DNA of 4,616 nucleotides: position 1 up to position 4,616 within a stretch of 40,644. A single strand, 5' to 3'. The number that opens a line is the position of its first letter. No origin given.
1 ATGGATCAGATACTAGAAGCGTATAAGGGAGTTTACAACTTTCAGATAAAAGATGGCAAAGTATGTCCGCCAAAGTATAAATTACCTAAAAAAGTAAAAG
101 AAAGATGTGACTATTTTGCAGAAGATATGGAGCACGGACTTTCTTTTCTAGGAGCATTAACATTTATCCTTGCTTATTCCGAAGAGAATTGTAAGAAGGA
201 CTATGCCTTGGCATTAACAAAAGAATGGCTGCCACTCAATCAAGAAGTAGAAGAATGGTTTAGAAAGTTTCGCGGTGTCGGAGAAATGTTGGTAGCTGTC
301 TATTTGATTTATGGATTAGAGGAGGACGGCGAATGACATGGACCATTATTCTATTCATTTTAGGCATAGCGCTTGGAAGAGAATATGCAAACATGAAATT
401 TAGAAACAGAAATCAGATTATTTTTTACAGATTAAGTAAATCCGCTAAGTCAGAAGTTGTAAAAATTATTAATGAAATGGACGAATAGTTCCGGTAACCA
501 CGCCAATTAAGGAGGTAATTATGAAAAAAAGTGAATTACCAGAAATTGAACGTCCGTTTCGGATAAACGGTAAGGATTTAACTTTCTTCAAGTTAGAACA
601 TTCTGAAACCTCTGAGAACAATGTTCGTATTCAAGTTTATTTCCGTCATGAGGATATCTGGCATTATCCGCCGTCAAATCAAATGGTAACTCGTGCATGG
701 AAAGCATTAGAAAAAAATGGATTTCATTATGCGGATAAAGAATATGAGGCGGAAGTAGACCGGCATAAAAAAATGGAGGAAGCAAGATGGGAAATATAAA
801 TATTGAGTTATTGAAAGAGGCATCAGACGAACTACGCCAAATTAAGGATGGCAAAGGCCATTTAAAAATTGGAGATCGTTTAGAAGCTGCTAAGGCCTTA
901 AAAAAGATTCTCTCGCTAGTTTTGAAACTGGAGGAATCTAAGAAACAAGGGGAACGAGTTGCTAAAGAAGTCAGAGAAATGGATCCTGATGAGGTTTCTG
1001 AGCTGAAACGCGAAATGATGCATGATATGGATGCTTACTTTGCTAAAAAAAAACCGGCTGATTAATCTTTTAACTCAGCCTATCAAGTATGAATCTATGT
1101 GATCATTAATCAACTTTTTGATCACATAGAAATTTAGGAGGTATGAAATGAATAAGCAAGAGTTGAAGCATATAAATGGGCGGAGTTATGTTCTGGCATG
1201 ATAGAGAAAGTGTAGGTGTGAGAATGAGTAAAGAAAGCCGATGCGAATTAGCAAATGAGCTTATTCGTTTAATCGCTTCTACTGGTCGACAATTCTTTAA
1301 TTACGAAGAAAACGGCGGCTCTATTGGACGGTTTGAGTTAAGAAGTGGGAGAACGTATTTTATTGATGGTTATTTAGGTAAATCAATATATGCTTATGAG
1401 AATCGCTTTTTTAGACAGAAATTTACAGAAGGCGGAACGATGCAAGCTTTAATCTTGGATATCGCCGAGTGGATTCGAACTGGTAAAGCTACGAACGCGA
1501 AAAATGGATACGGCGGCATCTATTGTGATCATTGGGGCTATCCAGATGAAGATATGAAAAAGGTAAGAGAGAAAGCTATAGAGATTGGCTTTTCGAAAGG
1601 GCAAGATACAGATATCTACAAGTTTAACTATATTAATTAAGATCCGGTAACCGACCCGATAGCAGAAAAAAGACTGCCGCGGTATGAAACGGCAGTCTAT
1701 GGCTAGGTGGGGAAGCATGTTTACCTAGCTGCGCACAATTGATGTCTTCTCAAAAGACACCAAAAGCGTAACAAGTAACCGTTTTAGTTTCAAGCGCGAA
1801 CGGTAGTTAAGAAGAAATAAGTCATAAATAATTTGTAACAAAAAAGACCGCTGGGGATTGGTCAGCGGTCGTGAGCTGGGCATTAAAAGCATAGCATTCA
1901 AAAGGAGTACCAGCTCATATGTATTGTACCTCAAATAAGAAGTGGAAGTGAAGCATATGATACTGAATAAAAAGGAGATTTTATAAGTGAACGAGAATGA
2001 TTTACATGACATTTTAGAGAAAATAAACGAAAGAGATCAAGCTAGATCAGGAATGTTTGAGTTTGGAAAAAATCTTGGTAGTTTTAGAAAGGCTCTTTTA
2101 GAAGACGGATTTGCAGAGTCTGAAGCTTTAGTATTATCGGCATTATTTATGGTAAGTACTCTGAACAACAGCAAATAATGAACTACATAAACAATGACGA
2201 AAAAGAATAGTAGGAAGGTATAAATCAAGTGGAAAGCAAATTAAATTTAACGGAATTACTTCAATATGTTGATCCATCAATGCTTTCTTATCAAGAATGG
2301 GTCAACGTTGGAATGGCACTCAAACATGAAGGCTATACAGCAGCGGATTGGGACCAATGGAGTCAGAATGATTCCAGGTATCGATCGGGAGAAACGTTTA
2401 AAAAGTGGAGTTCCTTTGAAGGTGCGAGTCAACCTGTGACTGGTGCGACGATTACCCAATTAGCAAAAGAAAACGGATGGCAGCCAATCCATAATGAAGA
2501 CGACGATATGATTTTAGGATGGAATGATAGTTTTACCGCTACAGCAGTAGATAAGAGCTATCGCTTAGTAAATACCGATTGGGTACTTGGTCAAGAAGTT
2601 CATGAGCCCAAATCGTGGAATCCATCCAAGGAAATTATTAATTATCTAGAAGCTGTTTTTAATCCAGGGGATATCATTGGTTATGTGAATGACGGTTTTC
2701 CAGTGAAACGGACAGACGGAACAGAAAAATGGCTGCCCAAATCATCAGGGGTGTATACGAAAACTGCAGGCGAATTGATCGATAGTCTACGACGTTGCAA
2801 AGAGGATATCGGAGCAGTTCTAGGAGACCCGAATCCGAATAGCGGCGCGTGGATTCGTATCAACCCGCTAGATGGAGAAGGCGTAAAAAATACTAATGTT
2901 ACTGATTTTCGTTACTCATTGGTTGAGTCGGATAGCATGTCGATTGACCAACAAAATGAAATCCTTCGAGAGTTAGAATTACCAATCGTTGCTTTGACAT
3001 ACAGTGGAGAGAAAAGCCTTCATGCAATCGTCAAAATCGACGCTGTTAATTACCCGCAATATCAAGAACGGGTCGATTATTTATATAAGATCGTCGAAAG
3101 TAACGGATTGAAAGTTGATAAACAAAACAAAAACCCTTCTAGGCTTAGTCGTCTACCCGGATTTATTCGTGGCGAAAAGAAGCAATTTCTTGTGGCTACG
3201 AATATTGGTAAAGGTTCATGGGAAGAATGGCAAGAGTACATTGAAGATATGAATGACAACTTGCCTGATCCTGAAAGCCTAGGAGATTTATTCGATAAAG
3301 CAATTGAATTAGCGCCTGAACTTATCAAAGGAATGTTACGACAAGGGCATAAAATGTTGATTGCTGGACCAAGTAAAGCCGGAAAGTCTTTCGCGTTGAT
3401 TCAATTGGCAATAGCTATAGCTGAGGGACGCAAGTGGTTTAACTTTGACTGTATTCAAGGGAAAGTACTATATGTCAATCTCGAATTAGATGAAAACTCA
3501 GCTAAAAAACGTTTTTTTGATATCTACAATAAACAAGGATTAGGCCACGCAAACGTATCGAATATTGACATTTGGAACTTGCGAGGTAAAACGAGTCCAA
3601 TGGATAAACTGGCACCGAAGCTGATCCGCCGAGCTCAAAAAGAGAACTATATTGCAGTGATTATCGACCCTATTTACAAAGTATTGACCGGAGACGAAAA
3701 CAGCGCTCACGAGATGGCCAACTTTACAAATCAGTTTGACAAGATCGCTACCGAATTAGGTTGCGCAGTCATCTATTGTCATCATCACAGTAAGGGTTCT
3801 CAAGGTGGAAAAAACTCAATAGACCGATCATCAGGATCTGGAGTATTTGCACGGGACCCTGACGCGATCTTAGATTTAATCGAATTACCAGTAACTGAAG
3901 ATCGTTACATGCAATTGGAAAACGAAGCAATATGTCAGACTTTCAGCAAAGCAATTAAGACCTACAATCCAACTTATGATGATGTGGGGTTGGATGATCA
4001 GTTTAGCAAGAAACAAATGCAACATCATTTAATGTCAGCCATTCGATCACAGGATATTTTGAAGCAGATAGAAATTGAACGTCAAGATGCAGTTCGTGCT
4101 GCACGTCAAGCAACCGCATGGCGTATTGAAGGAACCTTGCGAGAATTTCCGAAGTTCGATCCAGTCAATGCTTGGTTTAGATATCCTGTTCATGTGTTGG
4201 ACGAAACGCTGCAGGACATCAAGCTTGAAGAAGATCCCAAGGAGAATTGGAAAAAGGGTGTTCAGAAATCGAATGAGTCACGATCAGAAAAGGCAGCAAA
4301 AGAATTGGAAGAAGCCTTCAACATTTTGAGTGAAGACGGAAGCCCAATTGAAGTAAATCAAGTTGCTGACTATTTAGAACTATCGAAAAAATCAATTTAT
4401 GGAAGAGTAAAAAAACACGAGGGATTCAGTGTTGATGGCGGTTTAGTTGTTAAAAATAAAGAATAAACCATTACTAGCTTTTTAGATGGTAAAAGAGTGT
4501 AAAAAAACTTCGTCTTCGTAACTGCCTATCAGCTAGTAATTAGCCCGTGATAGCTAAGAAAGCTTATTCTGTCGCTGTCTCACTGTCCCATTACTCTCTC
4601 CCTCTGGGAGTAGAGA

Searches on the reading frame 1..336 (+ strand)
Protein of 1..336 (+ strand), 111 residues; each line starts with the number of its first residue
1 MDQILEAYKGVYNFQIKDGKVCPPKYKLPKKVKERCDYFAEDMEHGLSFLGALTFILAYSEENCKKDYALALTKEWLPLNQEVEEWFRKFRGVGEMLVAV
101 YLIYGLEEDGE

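Call 10: find_encoding_contigs(protein=window:1-336:+, flank=10000, max_places=10)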
Protein window:1-336:+ (111 aa): 13 contigs read that carry it; 10 places shown.
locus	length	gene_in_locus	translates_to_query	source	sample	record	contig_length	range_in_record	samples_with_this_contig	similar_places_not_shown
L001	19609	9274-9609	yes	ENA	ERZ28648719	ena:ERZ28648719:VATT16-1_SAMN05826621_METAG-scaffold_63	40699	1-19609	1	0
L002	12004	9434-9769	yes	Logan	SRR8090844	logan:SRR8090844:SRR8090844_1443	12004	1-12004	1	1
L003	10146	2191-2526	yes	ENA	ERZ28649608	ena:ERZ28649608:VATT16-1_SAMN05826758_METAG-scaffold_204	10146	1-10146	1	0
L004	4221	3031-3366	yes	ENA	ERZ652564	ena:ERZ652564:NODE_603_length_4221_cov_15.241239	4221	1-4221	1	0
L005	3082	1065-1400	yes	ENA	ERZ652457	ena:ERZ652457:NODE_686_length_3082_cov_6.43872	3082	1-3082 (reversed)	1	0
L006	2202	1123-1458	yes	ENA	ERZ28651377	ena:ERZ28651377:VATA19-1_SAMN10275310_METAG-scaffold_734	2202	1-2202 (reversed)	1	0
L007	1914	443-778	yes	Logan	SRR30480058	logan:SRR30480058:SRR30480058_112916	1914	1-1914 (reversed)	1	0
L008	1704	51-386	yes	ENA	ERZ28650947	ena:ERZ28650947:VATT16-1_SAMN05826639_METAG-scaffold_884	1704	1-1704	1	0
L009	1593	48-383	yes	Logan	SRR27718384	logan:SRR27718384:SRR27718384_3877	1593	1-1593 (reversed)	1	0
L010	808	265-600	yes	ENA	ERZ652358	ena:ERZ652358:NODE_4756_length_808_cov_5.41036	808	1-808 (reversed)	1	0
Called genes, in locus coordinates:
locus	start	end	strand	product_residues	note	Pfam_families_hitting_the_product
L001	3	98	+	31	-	?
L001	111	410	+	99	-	-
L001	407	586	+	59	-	PF09669:Phage_pRha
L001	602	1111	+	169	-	PF09669:Phage_pRha, PF10552:ORF6C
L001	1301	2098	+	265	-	PF13545:HTH_Crp_2 (faint)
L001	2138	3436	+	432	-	PF02463:SMC_N (weak), PF13175:AAA_15, PF13476:AAA_23 (weak)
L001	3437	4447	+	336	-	PF13479:AAA_24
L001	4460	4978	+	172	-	-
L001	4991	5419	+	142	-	PF27127:YfdP (weak)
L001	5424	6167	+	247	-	-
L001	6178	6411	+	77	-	-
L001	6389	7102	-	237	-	-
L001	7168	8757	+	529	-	PF00270:DEAD, PF04851:ResIII, PF13604:AAA_30 (weak), PF18766:SWI2_SNF2, PF00271:Helicase_C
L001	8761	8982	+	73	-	-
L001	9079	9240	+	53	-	-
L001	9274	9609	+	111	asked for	-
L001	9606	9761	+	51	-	-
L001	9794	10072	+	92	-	-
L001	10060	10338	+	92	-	-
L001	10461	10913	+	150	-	PF27459:YoqU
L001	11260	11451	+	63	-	-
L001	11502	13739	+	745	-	PF08707:PriCT_2, PF13481:AAA_25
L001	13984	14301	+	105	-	-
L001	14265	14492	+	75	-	PF12677:DUF3797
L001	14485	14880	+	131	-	PF05866:RusA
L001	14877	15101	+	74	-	-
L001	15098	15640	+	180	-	-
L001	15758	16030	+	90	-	PF01906:YbjQ_1 (weak)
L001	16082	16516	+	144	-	PF03592:Terminase_2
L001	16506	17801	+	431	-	PF04466:Terminase_3, PF17288:Terminase_3C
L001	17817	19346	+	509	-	PF05133:SPP1_portal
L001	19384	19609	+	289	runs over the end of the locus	PF04233:Phage_Mu_F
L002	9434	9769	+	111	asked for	-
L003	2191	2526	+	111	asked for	-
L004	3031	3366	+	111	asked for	-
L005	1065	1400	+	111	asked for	-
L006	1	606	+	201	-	?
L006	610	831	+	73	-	-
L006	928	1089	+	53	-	-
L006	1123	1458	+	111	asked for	-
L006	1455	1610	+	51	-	-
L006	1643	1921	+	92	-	-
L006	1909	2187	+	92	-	-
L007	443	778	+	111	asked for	-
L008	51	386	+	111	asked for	-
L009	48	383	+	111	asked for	-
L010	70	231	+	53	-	-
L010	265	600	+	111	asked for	-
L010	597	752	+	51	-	-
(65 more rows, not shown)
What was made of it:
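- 1..336 (+): ORF1, 111 aa, phrog_834, function unknown. Its start codon is the point where the circle was opened. The same start is called in contigs that have the upstream DNA (call 10).
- Checked: Gene callers that had the upstream DNA available chose the same ATG (call 10).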

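Call 32: search_protein_families(library=phrogs, proteins=[window:1-336:+], max_evalue=0.001)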
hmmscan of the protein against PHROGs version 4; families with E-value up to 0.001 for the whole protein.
window:1-336:+ (111 aa): 1 family
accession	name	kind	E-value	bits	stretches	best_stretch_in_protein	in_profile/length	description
phrog_834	-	unknown function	1.1e-31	110.4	1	1-106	2-108/109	-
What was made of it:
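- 1..336 (+): Full-length match to phrog_834 (call 32).
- Checked: ORF1 matches phrog_834 end to end (residues 1-106 against profile positions 2-108 of 109, E = 1e-31, call 32).
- Call 32: ORF1 is full length against phrog_834.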

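Call 36: search_protein_families(library=pfam, proteins=[window:1-336:+], max_evalue=0.01)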
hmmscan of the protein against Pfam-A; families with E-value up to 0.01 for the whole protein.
window:1-336:+ (111 aa): 0 families

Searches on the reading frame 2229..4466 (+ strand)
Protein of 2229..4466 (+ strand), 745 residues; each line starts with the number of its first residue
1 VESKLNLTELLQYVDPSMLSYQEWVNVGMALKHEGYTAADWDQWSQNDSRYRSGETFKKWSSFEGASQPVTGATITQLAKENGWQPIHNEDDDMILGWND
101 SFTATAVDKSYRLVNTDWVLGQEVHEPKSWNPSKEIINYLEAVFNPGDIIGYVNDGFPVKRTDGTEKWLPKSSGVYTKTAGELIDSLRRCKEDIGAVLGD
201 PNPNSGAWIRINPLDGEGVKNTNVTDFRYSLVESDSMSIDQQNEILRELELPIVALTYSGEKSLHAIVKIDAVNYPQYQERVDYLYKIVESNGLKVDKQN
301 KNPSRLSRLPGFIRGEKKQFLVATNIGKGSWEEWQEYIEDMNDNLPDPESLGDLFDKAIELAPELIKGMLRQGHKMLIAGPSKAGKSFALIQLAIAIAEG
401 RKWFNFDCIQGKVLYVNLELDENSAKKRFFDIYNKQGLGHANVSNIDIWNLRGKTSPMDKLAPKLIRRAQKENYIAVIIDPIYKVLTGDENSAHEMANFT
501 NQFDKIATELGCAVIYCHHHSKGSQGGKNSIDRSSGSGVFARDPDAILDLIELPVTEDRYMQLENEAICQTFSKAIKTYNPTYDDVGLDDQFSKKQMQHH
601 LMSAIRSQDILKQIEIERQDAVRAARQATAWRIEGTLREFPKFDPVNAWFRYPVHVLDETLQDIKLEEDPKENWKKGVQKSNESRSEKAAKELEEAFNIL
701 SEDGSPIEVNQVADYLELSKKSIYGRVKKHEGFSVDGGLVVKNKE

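Call 32: search_protein_families(library=phrogs, proteins=[window:2229-4466:+], max_evalue=0.001)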
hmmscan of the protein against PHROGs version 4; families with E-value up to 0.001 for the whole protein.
window:2229-4466:+ (745 aa): 17 families
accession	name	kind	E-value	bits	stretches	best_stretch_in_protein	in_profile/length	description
phrog_2597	-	DNA, RNA and nucleotide metabolism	0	1190.8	1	1-744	1-743/747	DNA primase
phrog_906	-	DNA, RNA and nucleotide metabolism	9.4e-22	78.6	1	364-531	518-684/872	DNA polymerase/primase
phrog_3123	-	unknown function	5.3e-15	56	1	365-532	333-517/583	-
phrog_2850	-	unknown function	7.9e-13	49.1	1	365-526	150-313/465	-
phrog_239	-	DNA, RNA and nucleotide metabolism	1.9e-12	48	1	364-547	350-550/801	DNA primase/helicase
phrog_6012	-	DNA, RNA and nucleotide metabolism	1.9e-11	44.8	1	367-540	142-316/447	DNA helicase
phrog_19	-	DNA, RNA and nucleotide metabolism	8.7e-11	42.4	1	359-554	339-541/621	DnaB-like replicative helicase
phrog_1284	-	unknown function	2e-10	41.5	1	365-505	27-163/306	-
phrog_243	-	DNA, RNA and nucleotide metabolism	1.4e-07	31.8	1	476-551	145-223/273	DnaB-like replicative helicase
phrog_25693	-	unknown function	1.4e-07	31.5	1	357-538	34-226/405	-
phrog_29234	-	unknown function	2.1e-07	30.3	1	11-85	247-322/887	-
phrog_3022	-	DNA, RNA and nucleotide metabolism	1.7e-05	24.4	1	11-128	216-343/788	DNA primase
phrog_3228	-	DNA, RNA and nucleotide metabolism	4.4e-05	23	1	362-536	363-542/766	replicative helicase-primase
phrog_6357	-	unknown function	5.5e-05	23.6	1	365-535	23-181/321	-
phrog_15962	-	DNA, RNA and nucleotide metabolism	0.0001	21.7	1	17-84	257-331/835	DNA primase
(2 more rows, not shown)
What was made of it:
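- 2229..4466 (+): PriCT_2/AAA_25 primase, the partner of the helicase across the join. phrog_2597 DNA primase, full length (call 32).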
